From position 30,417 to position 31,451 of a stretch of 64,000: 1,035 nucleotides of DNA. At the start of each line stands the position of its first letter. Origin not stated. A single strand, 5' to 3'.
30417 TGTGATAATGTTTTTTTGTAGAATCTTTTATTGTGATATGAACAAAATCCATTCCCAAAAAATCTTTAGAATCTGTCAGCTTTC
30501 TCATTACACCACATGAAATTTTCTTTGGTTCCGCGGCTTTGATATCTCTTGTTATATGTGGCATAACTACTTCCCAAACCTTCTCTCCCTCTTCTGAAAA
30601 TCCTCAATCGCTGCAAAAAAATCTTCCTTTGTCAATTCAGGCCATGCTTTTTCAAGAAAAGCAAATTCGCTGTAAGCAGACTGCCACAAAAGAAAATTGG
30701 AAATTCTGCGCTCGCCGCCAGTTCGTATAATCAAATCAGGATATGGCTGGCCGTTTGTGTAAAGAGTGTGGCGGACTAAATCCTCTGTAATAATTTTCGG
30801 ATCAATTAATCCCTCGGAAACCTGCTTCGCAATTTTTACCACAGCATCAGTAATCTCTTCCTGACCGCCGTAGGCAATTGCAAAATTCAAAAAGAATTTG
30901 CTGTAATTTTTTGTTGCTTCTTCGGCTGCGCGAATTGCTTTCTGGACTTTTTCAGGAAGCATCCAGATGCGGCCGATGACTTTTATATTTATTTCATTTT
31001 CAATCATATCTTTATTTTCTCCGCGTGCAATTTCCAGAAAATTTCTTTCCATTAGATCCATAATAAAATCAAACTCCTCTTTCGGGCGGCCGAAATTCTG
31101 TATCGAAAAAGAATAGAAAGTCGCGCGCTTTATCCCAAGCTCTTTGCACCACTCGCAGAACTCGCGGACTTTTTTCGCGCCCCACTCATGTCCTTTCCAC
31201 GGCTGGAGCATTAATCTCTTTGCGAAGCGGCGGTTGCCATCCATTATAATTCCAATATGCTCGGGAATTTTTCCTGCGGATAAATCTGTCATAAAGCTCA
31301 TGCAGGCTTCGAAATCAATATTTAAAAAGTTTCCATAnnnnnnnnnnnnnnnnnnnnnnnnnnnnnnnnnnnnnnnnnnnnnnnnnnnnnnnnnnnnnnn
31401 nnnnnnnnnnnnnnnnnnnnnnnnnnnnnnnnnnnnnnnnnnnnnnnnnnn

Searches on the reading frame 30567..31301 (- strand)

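Call 46: search_protein_families(library=pfam, proteins=[window:30567-31301:-], max_evalue=0.00001)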
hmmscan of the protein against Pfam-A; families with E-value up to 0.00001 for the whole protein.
window:30567-31301:- (244 aa): 1 family
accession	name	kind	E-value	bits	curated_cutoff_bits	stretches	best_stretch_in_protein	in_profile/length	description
PF01255.24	Prenyltransf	-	2.2e-78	263.2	27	1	19-243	1-219/219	Putative undecaprenyl diphosphate synthase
